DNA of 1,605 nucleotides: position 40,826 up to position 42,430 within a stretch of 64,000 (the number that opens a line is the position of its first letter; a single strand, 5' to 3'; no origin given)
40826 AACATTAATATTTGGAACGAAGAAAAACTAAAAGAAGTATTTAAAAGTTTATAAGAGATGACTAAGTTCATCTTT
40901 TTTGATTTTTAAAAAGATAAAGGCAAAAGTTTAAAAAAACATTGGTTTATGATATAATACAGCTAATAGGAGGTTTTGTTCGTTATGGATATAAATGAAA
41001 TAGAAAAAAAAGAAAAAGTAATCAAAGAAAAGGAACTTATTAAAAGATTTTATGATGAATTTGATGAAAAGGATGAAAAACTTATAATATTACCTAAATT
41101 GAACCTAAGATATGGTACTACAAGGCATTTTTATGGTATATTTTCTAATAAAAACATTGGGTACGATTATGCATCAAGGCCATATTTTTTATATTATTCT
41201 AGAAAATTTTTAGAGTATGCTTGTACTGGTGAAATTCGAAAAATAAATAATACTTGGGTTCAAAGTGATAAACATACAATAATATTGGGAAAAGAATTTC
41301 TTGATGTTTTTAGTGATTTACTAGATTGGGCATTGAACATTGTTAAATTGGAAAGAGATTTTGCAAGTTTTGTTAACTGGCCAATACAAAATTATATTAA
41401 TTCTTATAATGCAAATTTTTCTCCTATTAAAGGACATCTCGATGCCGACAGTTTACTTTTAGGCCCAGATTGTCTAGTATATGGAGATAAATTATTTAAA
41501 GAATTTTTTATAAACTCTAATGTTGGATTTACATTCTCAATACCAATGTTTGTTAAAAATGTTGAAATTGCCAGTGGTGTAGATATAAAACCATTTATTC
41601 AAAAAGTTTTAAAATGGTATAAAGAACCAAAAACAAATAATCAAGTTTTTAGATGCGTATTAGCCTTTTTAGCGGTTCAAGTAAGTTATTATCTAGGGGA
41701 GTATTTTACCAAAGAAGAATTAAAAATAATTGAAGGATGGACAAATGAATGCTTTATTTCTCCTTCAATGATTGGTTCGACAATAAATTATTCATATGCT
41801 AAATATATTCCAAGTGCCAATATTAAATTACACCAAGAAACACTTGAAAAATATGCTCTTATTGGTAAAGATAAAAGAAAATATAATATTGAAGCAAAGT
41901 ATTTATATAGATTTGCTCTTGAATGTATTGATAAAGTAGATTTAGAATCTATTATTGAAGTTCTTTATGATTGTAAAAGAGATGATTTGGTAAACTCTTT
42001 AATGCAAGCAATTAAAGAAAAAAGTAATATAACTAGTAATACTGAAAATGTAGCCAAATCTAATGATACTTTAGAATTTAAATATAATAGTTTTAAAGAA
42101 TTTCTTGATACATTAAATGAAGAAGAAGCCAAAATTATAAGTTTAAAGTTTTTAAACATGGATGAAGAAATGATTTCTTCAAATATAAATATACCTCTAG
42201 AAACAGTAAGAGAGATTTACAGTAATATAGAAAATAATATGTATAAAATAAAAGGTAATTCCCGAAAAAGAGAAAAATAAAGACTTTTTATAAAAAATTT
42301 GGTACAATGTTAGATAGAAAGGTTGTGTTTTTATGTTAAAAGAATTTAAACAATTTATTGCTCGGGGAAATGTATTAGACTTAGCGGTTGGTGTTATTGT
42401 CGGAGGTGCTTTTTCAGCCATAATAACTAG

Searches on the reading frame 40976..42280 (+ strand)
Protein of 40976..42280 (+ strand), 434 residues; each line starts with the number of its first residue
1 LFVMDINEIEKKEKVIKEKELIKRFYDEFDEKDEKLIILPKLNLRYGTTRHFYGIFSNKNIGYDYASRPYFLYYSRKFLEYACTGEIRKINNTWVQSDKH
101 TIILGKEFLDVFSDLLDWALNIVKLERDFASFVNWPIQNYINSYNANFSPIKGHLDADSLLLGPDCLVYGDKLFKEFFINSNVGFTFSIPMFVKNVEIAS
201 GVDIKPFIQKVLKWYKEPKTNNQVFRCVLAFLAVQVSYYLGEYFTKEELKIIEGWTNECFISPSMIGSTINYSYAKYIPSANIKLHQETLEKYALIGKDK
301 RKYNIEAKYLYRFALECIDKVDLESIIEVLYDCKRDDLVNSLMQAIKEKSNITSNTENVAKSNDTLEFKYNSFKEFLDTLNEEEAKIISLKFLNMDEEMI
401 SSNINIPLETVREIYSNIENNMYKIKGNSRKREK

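Call 74: search_protein_families(library=pfam, proteins=[window:40976-42280:+], max_evalue=0.01)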
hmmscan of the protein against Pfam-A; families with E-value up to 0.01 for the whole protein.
window:40976-42280:+ (434 aa): 1 family
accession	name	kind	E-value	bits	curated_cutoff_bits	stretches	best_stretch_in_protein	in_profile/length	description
PF04545.22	Sigma70_r4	-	0.0078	16.2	24.1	0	377-416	2-42/50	Sigma-70, region 4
